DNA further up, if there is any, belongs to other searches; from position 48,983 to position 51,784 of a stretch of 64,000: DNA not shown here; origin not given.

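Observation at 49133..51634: LanM-like synthetase with a LanC-type cyclase domain but no cysteine-containing substrate anywhere in the locus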

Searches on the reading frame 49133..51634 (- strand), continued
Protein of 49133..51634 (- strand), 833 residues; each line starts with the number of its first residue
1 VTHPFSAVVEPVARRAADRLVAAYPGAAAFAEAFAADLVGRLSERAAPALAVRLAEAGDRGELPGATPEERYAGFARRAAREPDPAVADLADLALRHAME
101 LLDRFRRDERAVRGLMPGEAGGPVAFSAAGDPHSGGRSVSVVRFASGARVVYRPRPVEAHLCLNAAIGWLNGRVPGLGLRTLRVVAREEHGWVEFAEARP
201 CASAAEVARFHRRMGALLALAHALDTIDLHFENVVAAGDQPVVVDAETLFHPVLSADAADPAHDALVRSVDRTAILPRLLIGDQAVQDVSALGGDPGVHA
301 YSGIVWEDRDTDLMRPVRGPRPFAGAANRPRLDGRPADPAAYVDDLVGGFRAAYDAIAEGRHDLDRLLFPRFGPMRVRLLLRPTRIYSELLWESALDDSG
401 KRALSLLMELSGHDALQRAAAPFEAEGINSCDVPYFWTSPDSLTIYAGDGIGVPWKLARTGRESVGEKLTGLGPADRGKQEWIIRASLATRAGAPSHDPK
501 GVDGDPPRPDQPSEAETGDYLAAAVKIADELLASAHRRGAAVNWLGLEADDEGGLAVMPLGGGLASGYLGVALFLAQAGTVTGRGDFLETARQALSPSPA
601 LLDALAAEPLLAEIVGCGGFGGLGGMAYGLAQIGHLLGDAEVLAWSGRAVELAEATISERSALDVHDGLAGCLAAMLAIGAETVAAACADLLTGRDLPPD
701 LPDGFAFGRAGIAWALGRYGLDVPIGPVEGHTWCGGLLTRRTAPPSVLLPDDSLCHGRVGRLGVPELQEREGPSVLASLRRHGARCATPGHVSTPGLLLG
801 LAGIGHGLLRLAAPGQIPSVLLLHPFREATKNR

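Call 19: find_related_loci(query=A1, collection=genome_contigs, flank=10000)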
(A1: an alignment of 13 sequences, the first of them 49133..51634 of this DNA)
Query A1 (833 aa) in genome_contigs; peptide patterns used: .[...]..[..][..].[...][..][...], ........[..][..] (x = any residue, [..] = any of these).
599 stretches matched a pattern (row limit reached: there are more); 433 encode a relative of the query (tblastn E <= 1e-3); the best 80 are kept; 80 distinct loci.
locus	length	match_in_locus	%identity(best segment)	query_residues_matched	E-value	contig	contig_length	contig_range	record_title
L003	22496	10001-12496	89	1-833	0e+0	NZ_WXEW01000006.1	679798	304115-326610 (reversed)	Herbidospora solisilvae strain NEAU-GS84 Scaffold6, whole genome shotgun sequence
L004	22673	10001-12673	49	5-828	0e+0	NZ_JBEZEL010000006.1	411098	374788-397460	Streptosporangium sp. NPDC049078 NPDC049078_81_B1.ctg-0006, whole genome shotgun sequence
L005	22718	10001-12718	47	5-828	0e+0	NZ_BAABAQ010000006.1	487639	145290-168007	Streptosporangium oxazolinicum strain JCM 17388 sequence06, whole genome shotgun sequence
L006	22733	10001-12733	47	5-828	0e+0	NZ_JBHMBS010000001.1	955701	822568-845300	Streptosporangium vulgare strain JCM 3028 spades_K_25_97_1, whole genome shotgun sequence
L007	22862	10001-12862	46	5-828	5e-178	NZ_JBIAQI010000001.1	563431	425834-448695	Streptosporangium sp. NPDC002721 NPDC002721_6_C3.ctg-0001, whole genome shotgun sequence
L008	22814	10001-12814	42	5-823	6e-165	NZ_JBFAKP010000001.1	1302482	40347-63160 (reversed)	Nonomuraea sp. NPDC050310 NPDC050310_48_G6.ctg-0001, whole genome shotgun sequence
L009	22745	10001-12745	46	2-828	5e-180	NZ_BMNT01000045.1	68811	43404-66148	Sphaerisporangium melleum strain JCM 13064 sequence045, whole genome shotgun sequence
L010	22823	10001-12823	45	5-828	0e+0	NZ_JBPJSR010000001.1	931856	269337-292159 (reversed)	Streptosporangium sp. V21-05 1, whole genome shotgun sequence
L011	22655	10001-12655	43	5-823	1e-162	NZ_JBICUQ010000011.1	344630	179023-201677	Nonomuraea sp. NPDC048826 NPDC048826_124_G2.ctg-0011, whole genome shotgun sequence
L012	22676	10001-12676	41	5-828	1e-151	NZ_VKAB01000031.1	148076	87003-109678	Saccharothrix deserti strain BMP B8144 Scaffold24_1, whole genome shotgun sequence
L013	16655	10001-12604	42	34-823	4e-151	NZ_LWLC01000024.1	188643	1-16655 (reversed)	Saccharothrix sp. CB00851 scaffold30, whole genome shotgun sequence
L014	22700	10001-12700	40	5-828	3e-149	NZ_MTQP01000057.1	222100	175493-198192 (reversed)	Saccharothrix sp. ALI-22-I Contig61, whole genome shotgun sequence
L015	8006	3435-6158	41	2-825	4e-148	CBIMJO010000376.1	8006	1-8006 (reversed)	MAG TPA_asm: uncultured Actinocrispum sp. isolate SRR16817043_binner13_Refined_10 genome assembly, contig: ERZ27392852.1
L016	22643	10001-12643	40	16-825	3e-148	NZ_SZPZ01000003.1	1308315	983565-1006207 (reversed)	Kribbella jiaozuonensis strain NEAU-THZ27 Scaffold3, whole genome shotgun sequence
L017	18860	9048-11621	42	42-831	2e-147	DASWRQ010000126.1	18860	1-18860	MAG TPA_asm: Kutzneria sp. isolate SMAG_U3526 k141_2833631, whole genome shotgun sequence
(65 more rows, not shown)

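Call 26: search_protein_families(library=ncbifam, proteins=[window:49133-51634:-], max_evalue=1)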
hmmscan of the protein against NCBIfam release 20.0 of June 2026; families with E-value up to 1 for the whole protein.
window:49133-51634:- (833 aa): 3 families
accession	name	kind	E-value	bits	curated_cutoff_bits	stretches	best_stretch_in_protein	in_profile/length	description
TIGR03897.1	lanti_2_LanM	subfamily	3e-137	458.8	304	2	28-719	28-767/932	type 2 lanthipeptide synthetase LanM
NF038151.1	lanthi_synth_III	equivalog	6.6e-06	24.8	575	2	660-721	520-582/833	class III lanthionine synthetase LanKC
NF038150.1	lanthi_synth_IV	equivalog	2.4e-05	22.9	650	3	660-761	504-608/851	class IV lanthionine synthetase LanL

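Call 32: find_encoding_contigs(protein=P0007, flank=10000, max_places=1)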
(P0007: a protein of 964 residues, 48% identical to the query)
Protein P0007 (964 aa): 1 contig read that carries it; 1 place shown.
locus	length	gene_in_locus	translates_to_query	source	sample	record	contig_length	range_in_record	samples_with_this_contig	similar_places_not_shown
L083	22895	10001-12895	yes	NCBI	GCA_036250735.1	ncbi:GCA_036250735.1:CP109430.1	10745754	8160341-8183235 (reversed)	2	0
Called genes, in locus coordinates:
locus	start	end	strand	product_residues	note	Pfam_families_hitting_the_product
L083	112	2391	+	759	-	PF02687:FtsX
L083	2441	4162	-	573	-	PF00128:Alpha-amylase, PF16657:Malt_amylase_C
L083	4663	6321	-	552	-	-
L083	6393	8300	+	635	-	-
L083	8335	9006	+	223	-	PF05746:DALR_1 (weak)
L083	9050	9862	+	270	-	PF04228:Zn_peptidase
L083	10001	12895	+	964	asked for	PF13575:DUF4135, PF05147:LANC_like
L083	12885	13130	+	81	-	-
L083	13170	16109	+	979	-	PF13191:AAA_16, PF00196:GerE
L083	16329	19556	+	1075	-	PF13575:DUF4135, PF05147:LANC_like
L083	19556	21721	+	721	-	PF03412:Peptidase_C39, PF00664:ABC_membrane, PF00005:ABC_tran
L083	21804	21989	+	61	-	-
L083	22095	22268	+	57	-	-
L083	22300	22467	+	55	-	-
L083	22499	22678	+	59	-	-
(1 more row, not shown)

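Call 33: find_encoding_contigs(protein=P0037, flank=10000, max_places=1)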
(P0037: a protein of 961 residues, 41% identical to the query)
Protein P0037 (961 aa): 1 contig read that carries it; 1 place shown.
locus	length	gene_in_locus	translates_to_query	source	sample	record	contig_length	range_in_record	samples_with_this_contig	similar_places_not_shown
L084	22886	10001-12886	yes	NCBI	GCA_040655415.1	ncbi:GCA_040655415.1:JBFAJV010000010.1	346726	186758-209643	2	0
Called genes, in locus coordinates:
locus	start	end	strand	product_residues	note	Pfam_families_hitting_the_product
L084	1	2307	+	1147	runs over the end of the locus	PF13482:RNase_H_2, PF13538:UvrD_C_2 (faint), PF13245:AAA_19 (weak), PF13604:AAA_30, PF01443:Viral_helicase1 (faint), PF13086:AAA_11, PF13087:AAA_12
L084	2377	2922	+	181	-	PF02031:Peptidase_M7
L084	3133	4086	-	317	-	PF00497:SBP_bac_3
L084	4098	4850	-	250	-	PF02463:SMC_N (faint), PF13191:AAA_16 (faint), PF00005:ABC_tran, PF13304:AAA_21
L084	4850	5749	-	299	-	PF00528:BPD_transp_1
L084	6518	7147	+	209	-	-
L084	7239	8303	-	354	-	PF00724:Oxidored_FMN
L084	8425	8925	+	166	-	PF01047:MarR, PF12802:MarR_2, PF13463:HTH_27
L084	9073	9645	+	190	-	-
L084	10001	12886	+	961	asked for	PF13575:DUF4135, PF05147:LANC_like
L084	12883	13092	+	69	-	-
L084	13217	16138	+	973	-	PF13191:AAA_16, PF00196:GerE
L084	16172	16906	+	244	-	PF00160:Pro_isomerase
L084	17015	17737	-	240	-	-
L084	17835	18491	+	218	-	PF03473:MOSC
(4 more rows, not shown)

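Call 34: find_encoding_contigs(protein=P0030, flank=10000, max_places=1)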
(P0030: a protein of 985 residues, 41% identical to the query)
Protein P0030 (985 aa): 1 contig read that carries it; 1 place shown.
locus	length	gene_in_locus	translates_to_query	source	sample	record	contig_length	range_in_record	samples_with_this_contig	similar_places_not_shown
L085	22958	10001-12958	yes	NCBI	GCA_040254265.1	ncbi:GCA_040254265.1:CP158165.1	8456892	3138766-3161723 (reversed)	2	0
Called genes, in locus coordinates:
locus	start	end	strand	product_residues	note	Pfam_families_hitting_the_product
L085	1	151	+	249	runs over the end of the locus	PF01261:AP_endonuc_2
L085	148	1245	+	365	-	PF01408:GFO_IDH_MocA, PF03447:NAD_binding_3 (weak), PF22725:GFO_IDH_MocA_C3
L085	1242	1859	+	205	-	PF00657:Lipase_GDSL, PF04311:DUF459 (faint), PF13472:Lipase_GDSL_2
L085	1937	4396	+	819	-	PF22666:Glyco_hydro_2_N2, PF00703:Glyco_hydro_2 (faint)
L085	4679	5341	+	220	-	PF01522:Polysacc_deac_1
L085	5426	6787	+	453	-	PF00324:AA_permease, PF13520:AA_permease_2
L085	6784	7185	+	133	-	-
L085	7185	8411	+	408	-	PF03738:GSP_synth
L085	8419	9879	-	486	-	PF00171:Aldedh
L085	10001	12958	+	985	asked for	PF13575:DUF4135, PF05147:LANC_like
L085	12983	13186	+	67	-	-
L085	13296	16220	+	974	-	PF13191:AAA_16, PF00196:GerE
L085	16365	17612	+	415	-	PF09339:HTH_IclR (weak), PF12802:MarR_2, PF00480:ROK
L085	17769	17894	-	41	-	-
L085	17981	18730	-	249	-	PF12146:Hydrolase_4 (faint), PF12697:Abhydrolase_6, PF00561:Abhydrolase_1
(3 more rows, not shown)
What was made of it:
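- The unit stands alone in Actinosynnema and Kribbella (calls 33, 34).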
